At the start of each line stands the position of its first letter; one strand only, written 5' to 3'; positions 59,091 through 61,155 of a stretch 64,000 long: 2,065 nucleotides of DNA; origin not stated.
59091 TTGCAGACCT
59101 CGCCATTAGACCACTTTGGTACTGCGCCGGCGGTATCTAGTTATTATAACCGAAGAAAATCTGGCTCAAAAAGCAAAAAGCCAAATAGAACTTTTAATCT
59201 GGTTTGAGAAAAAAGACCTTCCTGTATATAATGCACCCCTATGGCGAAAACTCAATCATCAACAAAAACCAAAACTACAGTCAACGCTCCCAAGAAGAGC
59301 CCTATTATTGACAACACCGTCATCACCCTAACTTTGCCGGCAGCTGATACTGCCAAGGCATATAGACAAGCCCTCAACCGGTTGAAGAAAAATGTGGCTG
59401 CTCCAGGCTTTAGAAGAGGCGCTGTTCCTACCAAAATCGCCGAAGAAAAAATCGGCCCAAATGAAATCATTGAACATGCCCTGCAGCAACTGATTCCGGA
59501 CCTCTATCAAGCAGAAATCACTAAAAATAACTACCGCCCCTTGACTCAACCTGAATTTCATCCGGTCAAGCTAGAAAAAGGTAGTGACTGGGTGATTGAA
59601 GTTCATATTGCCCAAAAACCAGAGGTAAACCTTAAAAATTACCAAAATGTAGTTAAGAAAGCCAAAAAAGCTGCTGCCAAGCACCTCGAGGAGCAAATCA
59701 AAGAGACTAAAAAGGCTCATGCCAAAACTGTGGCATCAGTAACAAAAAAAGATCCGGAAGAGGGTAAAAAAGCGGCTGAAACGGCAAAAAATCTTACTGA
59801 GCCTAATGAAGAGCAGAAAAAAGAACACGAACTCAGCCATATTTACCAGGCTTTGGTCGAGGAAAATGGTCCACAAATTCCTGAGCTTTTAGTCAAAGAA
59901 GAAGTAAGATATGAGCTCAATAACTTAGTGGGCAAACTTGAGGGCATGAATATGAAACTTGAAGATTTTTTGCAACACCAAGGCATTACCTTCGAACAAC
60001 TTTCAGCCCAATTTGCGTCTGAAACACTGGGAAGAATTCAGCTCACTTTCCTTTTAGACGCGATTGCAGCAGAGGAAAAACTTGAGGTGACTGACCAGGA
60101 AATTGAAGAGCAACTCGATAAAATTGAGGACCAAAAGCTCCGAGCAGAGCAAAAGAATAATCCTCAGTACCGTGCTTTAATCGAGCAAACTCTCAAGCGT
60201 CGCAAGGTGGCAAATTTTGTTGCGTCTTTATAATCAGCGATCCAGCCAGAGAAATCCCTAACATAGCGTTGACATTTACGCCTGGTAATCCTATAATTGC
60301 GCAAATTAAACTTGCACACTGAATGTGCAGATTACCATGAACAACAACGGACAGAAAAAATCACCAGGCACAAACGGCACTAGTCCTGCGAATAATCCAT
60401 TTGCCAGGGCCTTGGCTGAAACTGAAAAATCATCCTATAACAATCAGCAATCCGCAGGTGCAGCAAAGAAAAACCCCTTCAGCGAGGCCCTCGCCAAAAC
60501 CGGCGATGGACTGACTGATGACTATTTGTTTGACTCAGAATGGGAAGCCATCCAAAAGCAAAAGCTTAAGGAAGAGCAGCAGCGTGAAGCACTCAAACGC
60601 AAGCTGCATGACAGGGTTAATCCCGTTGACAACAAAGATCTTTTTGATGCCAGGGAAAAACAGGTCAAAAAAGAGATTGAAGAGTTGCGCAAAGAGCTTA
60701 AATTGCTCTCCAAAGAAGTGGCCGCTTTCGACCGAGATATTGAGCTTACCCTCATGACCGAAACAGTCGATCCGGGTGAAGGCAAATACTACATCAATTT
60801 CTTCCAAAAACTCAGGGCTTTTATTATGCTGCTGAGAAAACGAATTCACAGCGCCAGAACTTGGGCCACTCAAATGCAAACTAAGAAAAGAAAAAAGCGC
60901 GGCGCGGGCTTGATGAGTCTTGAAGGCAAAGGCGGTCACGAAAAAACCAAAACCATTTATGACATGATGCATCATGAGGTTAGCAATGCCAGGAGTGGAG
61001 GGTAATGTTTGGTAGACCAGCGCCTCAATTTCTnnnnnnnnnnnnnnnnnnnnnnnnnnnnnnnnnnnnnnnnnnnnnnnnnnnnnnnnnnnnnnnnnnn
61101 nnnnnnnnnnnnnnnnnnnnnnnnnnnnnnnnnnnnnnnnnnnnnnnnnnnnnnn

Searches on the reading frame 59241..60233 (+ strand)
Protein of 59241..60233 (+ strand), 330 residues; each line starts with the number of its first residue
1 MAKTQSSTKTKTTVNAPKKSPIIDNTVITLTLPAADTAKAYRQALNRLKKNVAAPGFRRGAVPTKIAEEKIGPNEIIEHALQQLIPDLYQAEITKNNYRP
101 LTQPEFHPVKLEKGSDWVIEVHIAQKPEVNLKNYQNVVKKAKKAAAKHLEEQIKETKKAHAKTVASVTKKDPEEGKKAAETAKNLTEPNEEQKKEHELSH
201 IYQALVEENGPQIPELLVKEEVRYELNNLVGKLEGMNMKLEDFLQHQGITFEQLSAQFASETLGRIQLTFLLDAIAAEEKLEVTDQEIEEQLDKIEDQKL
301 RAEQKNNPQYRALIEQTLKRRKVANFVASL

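Call 71: find_encoding_contigs(protein=window:59241-60233:+, flank=10000, max_places=1)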
Protein window:59241-60233:+ (330 aa): 6 contigs read that carry it; 1 place shown.
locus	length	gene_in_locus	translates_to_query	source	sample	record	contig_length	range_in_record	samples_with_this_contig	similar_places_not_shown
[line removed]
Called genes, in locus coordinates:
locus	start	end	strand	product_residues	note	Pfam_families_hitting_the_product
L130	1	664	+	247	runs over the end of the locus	PF00696:AA_kinase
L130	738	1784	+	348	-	PF00044:Gp_dh_N, PF02800:Gp_dh_C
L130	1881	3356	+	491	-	PF13541:ChlI, PF00493:MCM, PF00158:Sigma54_activat, PF01078:Mg_chelatase, PF07728:AAA_5, PF13335:Mg_chelatase_C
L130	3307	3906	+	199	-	PF00188:CAP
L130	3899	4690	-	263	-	PF02673:BacA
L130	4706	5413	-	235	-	PF05552:MS_channel_1st_1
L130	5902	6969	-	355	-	PF01594:AI-2E_transport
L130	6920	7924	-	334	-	PF01715:IPPT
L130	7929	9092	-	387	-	PF00919:UPF0004, PF04055:Radical_SAM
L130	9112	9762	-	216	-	PF01794:Ferric_reduct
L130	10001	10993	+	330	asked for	PF05697:Trigger_N, PF05698:Trigger_C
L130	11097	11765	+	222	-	PF18904:DUF5660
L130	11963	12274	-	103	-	-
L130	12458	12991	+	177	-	PF05198:IF3_N, PF00707:IF3_C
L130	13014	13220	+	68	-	PF01632:Ribosomal_L35p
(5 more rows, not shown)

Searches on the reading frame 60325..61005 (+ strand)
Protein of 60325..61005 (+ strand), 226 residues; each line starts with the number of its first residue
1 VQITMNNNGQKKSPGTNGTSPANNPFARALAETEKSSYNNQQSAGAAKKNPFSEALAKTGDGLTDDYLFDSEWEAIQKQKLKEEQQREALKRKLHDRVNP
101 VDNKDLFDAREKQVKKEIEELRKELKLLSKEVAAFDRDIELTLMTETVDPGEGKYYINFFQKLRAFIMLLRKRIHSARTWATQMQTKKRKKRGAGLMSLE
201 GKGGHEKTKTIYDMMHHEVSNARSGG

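Call 62: find_homologous_proteins(query=window:60325-61005:+, max_evalue=1e-10)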
Query window:60325-61005:+ (226 aa): 255 proteins with E <= 1e-10 among 543 candidates; the best 120 are listed.
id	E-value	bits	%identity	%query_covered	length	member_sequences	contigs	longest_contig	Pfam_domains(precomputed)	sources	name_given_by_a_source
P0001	1.1e-140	484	100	98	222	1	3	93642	PF18904.6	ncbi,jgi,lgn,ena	-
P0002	1.3e-78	281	61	98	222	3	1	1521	PF18904.6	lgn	-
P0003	5.9e-78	279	61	98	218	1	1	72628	PF18904.6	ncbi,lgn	-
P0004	3.7e-76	273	61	98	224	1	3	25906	PF18904.6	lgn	-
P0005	1.4e-73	265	59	98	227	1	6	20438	PF18904.6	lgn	-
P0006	3.6e-73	264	58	98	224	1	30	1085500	PF18904.6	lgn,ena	-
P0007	7.2e-73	263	58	95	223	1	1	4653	PF18904.6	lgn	-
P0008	7.4e-73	263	58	92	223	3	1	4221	PF18904.6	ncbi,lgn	-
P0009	9.5e-73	262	58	98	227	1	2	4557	PF18904.6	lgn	-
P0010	2.2e-70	255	58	98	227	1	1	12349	PF18904.6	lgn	-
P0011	3.8e-70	254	59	98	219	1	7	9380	PF18904.6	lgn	-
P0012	2.1e-64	235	53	95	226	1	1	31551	PF18904.6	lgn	-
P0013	3.7e-64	234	54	96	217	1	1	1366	PF18904.6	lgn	-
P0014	4.0e-64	234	55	98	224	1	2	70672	PF18904.6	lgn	-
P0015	5.5e-64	234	57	90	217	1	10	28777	PF18904.6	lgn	-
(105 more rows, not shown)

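Call 63: find_encoding_contigs(protein=P0003, flank=3000, max_places=2)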
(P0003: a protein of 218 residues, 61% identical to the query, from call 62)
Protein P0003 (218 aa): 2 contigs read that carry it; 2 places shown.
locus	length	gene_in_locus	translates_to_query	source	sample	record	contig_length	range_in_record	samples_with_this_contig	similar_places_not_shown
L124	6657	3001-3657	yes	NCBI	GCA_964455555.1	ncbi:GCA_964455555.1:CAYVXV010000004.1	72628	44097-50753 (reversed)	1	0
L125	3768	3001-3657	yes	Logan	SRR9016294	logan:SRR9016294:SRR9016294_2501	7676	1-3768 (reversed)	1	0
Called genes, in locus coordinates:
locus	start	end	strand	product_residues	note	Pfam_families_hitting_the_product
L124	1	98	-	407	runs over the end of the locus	PF00919:UPF0004, PF04055:Radical_SAM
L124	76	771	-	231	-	PF01794:Ferric_reduct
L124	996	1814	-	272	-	-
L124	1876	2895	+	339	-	PF05697:Trigger_N, PF05698:Trigger_C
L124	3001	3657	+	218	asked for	PF18904:DUF5660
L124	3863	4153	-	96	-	-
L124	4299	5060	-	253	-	-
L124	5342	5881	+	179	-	PF05198:IF3_N, PF00707:IF3_C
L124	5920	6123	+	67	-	PF01632:Ribosomal_L35p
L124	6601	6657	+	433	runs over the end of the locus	PF04932:Wzy_C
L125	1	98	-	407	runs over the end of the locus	PF00919:UPF0004, PF04055:Radical_SAM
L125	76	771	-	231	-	PF01794:Ferric_reduct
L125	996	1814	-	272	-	-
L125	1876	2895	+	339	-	PF05697:Trigger_N, PF05698:Trigger_C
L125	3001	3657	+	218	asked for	PF18904:DUF5660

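Call 64: find_encoding_contigs(protein=P0004, flank=3000, max_places=2)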
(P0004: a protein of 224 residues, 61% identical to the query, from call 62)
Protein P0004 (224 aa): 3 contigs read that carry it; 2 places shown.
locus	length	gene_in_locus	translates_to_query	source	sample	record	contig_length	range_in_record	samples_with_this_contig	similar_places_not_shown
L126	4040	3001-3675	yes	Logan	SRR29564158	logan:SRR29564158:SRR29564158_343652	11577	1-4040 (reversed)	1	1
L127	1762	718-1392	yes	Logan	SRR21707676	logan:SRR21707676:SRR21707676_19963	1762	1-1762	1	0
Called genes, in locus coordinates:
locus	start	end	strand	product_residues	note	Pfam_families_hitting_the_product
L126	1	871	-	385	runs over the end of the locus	PF00919:UPF0004, PF04055:Radical_SAM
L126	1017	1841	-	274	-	-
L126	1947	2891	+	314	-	PF05697:Trigger_N, PF05698:Trigger_C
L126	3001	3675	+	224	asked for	PF18904:DUF5660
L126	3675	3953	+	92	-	-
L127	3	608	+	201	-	?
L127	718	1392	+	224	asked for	PF18904:DUF5660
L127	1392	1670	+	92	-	-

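Call 65: find_encoding_contigs(protein=P0006, flank=3000, max_places=2)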
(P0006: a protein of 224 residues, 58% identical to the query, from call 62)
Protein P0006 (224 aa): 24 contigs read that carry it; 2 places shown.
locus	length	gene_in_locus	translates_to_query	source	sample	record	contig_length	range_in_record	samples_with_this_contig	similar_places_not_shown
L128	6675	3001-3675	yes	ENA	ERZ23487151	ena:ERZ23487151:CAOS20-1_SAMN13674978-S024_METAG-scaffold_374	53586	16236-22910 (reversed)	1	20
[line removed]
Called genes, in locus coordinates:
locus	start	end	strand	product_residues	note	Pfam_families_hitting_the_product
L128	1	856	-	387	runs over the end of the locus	PF00919:UPF0004, PF04055:Radical_SAM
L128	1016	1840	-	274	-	-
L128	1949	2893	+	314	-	PF05697:Trigger_N, PF05698:Trigger_C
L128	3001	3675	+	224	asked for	PF18904:DUF5660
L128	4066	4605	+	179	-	PF05198:IF3_N, PF00707:IF3_C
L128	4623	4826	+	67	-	PF01632:Ribosomal_L35p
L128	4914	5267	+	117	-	PF00453:Ribosomal_L20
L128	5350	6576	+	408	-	PF04932:Wzy_C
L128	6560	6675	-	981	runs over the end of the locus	PF00912:Transgly, PF00905:Transpeptidase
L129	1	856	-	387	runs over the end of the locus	PF00919:UPF0004, PF04055:Radical_SAM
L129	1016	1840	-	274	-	-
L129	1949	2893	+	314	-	PF05697:Trigger_N, PF05698:Trigger_C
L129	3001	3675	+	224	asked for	PF18904:DUF5660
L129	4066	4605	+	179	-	PF05198:IF3_N, PF00707:IF3_C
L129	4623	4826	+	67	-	PF01632:Ribosomal_L35p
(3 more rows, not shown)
